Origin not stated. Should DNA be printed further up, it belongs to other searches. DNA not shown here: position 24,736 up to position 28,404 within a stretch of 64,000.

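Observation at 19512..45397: Sixteen-gene, roughly 26-kb co-directional operon built mostly from uncharacterised enzyme families (main candidate for an undescribed catabolic system)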

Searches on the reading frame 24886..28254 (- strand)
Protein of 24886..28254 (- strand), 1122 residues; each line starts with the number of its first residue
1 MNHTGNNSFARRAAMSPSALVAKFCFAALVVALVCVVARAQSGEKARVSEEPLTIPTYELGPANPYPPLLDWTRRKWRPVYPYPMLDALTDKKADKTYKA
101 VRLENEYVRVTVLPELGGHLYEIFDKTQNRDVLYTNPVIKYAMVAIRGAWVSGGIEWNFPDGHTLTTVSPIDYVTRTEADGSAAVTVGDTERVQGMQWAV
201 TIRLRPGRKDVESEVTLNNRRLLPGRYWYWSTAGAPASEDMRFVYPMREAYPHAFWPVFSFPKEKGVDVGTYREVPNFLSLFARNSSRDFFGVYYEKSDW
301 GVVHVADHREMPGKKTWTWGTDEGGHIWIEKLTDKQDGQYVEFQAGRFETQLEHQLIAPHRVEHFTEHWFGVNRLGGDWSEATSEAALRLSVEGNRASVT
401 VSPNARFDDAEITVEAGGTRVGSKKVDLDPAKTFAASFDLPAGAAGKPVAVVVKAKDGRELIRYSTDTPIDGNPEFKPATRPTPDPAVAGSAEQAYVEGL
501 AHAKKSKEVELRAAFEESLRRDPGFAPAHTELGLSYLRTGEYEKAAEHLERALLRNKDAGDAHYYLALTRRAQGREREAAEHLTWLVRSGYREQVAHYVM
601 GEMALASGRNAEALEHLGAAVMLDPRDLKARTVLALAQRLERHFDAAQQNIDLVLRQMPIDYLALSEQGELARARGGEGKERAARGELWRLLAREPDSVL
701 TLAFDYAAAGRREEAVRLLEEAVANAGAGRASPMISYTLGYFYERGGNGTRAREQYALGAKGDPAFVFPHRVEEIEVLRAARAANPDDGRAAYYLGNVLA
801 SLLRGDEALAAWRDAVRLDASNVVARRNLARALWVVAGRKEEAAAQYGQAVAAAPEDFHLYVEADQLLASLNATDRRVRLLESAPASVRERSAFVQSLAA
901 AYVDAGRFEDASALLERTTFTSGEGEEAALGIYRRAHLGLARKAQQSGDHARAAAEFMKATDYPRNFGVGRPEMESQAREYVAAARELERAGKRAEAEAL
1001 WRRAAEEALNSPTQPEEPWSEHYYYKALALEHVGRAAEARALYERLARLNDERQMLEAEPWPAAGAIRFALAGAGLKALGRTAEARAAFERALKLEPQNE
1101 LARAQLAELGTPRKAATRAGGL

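Call 5: search_protein_families(library=pfam, proteins=[window:24886-28254:-], max_evalue=0.01)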
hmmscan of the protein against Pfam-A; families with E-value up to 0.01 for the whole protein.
window:24886-28254:- (1122 aa): 14 families
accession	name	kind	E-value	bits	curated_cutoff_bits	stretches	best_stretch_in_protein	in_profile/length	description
PF17128.10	DUF5107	-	8.8e-66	222.4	24.4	1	78-370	4-308/310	Domain of unknown function (DUF5107)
PF07719.23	TPR_2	-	1.2e-22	78.6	27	2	527-558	2-33/34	Tetratricopeptide repeat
PF13432.12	TPR_16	-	1.3e-21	77.1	32.7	3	531-582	2-53/65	Tetratricopeptide repeat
PF13428.12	TPR_14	-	1.9e-19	68.6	23.5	2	1070-1109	6-44/44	Tetratricopeptide repeat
PF14559.12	TPR_19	-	1.7e-14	54.3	25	2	513-568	12-65/68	Tetratricopeptide repeat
PF00515.34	TPR_1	-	2.8e-14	52.7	27.8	1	526-557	1-32/34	Tetratricopeptide repeat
PF13414.12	TPR_11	-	3.6e-12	46.2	26.8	1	533-574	1-42/42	TPR repeat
PF13431.12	TPR_17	-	2.5e-11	43.3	24.4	1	514-545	1-32/34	Tetratricopeptide repeat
PF13181.12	TPR_8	-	9.7e-09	35.2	25.7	0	526-557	1-32/34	Tetratricopeptide repeat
PF13424.12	TPR_12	-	9.2e-08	32.6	30.1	1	528-584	5-69/77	Tetratricopeptide repeat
PF23914.1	TPR_CcmH_CycH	-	7.1e-07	29.6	42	1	778-858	39-121/158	Cytochrome c-type biogenesis protein H TPR domain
PF12895.13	ANAPC3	-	0.0005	20.7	27.2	0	532-584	29-80/82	Anaphase-promoting complex, cyclosome, subunit 3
PF14561.12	TPR_20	-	0.00054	20.7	25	0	548-589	10-51/90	Tetratricopeptide repeat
PF13176.12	TPR_7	-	0.0016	18.8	27.9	1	528-561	1-34/36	Tetratricopeptide repeat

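Call 7: search_protein_families(library=ncbifam, proteins=[window:24886-28254:-], max_evalue=0.001)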
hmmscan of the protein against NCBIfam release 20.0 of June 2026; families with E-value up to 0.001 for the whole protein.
window:24886-28254:- (1122 aa): 10 families
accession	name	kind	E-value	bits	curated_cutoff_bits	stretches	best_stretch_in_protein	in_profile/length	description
TIGR02917.1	PEP_TPR_lipo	equivalog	1.2e-27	96.2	312.2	2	513-764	384-632/899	XrtA/PEP-CTERM system TPR-repeat protein PrsT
NF040959.1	MamA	equivalog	2.8e-20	72.7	200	2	492-583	71-162/204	magnetosome protein MamA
TIGR02521.1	type_IV_pilW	equivalog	1.2e-14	54.5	154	1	526-581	31-86/234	type IV pilus biogenesis/stability protein PilW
NF033762.1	social_mot_Tgl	equivalog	1.9e-11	43.8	225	1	556-718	27-192/252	social motility TPR repeat lipoprotein Tgl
NF052415.1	T3SS_chap_SctY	equivalog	7.4e-08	32.9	70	1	522-584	36-101/106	type III secretion apparatus assembly chaperone SctY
NF053607.1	CHU_0125_OmpA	equivalog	9.7e-07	27.7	620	1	537-622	30-115/639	CHU_0125 family OmpA-like outer membrane integrity protein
NF047507.1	TPR_BatC_Lepto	exception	4.6e-06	26.3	175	0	527-577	97-147/214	TPR repeat-containing protein BatC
NF033920.0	C39_PA2778_fam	equivalog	5.7e-06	25.9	150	0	484-583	147-247/255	PA2778 family cysteine peptidase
NF052400.1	M48_BAM_BepA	equivalog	3.5e-05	22.8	570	0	820-960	302-445/483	beta-barrel assembly-enhancing protease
NF008757.0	PRK11788.1-5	equivalog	0.00065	19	363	1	528-724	109-310/388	lipopolysaccharide assembly protein LapB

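Call 16: search_solved_structures(query=window:24886-28254:-, max_evalue=0.01)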
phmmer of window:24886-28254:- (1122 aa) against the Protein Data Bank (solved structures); distinct sequences matched with E-value up to 0.01: 58.
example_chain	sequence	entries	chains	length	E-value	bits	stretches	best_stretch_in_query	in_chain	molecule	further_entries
5cd6_A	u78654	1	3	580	5.8e-31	110.6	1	57-372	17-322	TPR-domain containing protein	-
9qhb_A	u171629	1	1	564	2.6e-30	108.4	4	491-637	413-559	Engineered tetratricopeptide repeat protein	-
8bu0_A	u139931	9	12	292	4.6e-18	67.9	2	489-638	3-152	Consensus tetratricopeptide repeat protein | Crystal structure of an 8-repeat consensus TPR superhelix with Zinc. | Monomer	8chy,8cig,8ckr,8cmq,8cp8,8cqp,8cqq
9qhc_A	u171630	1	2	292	2.6e-17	65.4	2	489-645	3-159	Engineered tetratricopeptide repeat protein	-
8ch0_A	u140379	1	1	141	3.7e-09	38.4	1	489-626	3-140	Consensus tetratricopeptide repeat protein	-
2fo7_A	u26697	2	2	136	6.5e-08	34.3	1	494-626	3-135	SYNTHETIC CONSENSUS TPR PROTEIN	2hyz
7obi_A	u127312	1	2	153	1.6e-07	33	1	499-639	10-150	CTPR-rv4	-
6v8e_A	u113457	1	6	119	4.6e-07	31.5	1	492-581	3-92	Designed protein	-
9gzg_A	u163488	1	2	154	5.3e-07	31.3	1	499-638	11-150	Engineered CTPR protein with glutamic acids for conductivity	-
6b85_J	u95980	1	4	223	5.5e-07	31.2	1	776-879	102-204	TMHC4_R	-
6vfh_A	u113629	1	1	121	8.2e-07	30.7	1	491-582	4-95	T33_dn10A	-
1na0_A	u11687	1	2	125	8.8e-07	30.5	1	522-638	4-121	designed protein CTPR3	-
6vfi_B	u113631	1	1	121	1.6e-06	29.7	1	491-583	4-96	O43_dn18B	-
8far_A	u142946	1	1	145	1.6e-06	29.7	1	776-876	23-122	I432-1-CC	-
3kd7_A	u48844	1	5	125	2.3e-06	29.1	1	522-638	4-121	CTPR390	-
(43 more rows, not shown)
